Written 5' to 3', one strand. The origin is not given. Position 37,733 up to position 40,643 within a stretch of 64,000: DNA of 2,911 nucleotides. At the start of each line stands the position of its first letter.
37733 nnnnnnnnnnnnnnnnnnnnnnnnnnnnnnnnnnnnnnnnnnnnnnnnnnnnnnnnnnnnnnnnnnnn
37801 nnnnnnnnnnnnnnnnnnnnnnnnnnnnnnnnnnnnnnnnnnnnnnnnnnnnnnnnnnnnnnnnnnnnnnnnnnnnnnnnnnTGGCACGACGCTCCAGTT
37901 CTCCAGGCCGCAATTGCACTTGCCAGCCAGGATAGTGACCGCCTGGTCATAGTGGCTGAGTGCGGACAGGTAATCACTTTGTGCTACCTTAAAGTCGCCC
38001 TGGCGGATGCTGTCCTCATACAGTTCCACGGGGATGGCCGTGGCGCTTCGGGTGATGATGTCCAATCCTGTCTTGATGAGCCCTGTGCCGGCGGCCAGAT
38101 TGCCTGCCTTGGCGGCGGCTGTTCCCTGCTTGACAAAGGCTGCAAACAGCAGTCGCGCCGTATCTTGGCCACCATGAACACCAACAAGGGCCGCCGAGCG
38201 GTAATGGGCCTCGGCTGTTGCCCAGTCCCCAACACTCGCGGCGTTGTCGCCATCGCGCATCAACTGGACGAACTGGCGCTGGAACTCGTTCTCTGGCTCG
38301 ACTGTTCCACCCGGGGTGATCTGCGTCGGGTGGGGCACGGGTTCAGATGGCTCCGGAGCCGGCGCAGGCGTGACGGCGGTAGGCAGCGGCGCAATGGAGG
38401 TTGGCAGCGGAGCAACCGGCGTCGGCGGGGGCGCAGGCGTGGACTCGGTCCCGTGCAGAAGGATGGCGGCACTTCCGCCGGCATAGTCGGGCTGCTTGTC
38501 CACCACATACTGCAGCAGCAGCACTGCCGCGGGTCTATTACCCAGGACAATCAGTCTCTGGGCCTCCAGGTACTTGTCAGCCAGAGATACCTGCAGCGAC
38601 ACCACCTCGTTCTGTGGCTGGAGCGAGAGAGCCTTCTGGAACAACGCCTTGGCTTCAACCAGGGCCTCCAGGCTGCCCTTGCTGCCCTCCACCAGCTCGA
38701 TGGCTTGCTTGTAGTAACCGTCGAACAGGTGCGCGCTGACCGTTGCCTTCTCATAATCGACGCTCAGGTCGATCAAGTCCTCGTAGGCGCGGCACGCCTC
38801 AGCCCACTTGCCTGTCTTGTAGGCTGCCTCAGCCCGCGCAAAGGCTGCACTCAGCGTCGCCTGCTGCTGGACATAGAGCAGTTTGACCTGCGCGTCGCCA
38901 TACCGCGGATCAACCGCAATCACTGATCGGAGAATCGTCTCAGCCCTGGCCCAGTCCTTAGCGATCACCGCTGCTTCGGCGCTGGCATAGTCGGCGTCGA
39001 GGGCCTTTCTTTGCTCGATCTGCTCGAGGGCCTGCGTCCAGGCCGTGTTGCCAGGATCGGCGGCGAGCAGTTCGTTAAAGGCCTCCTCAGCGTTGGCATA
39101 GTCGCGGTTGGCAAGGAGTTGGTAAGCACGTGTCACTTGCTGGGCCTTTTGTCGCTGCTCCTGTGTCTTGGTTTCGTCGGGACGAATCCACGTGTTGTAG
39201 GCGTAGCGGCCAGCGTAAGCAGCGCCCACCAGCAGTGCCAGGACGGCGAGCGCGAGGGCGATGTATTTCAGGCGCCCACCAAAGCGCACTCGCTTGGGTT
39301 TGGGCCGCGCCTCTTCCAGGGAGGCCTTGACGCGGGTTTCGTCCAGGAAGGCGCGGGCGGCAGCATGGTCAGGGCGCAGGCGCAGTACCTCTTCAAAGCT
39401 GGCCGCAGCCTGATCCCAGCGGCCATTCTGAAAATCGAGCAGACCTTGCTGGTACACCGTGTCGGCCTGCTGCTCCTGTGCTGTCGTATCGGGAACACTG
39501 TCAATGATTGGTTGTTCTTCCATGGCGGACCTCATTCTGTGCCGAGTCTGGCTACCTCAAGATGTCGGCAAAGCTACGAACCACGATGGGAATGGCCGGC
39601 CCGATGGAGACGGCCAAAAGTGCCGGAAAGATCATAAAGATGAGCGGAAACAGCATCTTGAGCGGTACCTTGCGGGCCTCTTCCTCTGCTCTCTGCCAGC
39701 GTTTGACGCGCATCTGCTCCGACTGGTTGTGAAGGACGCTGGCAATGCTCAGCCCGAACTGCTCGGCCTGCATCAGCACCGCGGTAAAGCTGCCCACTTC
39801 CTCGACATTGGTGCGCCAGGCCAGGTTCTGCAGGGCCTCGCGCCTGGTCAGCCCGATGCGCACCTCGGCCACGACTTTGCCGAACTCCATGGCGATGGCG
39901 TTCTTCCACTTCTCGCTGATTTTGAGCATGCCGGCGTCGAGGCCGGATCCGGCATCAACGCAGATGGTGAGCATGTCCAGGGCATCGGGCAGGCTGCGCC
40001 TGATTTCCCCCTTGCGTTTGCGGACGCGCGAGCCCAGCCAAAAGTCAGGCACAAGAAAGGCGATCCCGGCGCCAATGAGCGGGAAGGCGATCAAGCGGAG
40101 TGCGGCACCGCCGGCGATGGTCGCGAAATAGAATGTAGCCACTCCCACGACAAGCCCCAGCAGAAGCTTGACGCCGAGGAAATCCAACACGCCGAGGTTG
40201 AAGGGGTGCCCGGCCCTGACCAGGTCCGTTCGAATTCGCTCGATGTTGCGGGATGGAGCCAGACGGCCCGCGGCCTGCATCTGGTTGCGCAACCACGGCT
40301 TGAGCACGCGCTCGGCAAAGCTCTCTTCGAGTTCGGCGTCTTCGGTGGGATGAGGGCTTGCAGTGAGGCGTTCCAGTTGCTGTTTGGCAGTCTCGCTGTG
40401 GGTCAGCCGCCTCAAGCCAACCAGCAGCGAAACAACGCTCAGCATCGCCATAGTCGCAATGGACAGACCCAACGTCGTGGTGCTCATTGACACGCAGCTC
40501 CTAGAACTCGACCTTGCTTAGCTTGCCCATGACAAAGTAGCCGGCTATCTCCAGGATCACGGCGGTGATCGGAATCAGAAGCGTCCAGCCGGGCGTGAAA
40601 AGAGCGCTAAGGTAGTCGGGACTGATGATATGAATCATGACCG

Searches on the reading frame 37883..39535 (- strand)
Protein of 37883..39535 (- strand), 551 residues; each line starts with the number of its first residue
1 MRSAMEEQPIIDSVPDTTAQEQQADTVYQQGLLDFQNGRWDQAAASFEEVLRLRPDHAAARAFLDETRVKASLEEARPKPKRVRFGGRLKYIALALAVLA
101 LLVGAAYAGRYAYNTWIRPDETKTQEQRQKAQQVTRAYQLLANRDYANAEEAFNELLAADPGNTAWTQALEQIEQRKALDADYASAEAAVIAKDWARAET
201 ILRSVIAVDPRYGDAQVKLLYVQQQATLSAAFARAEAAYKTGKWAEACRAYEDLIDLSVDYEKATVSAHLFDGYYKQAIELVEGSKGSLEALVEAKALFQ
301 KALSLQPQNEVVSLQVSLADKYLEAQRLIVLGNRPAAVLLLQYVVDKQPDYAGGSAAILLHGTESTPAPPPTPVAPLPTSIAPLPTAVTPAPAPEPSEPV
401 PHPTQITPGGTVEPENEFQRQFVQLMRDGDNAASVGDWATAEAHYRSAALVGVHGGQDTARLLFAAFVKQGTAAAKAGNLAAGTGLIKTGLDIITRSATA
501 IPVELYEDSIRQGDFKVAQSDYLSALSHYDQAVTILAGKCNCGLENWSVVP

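Call 40: search_protein_families(library=pfam, proteins=[window:37883-39535:-], max_evalue=0.00001)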
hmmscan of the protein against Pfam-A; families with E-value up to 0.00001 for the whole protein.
window:37883-39535:- (551 aa): 7 families
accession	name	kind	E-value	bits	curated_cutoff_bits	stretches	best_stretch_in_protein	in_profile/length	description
PF07719.23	TPR_2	-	2.4e-16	58.9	27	0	27-57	4-34/34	Tetratricopeptide repeat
PF14559.12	TPR_19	-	5.4e-11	43.1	25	0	35-64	2-31/68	Tetratricopeptide repeat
PF13428.12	TPR_14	-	5.7e-11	42.4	23.5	0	133-170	4-41/44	Tetratricopeptide repeat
PF13432.12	TPR_16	-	5.2e-08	33.6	32.7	0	28-62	1-35/65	Tetratricopeptide repeat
PF00515.34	TPR_1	-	2e-07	31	27.8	0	31-57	8-34/34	Tetratricopeptide repeat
PF13181.12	TPR_8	-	4.5e-07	30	25.7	0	26-57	3-34/34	Tetratricopeptide repeat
PF13174.12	TPR_6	-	1.6e-06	28.8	26.3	0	230-256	2-28/33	Tetratricopeptide repeat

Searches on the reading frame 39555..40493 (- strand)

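Call 40: search_protein_families(library=pfam, proteins=[window:39555-40493:-], max_evalue=0.00001)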
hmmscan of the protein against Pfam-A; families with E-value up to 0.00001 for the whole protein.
window:39555-40493:- (313 aa): 1 family
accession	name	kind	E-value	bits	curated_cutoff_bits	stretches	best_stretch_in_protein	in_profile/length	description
PF00482.28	T2SSF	-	2.3e-14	53.9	25.2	1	172-295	2-122/125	Type II secretion system (T2SS), protein F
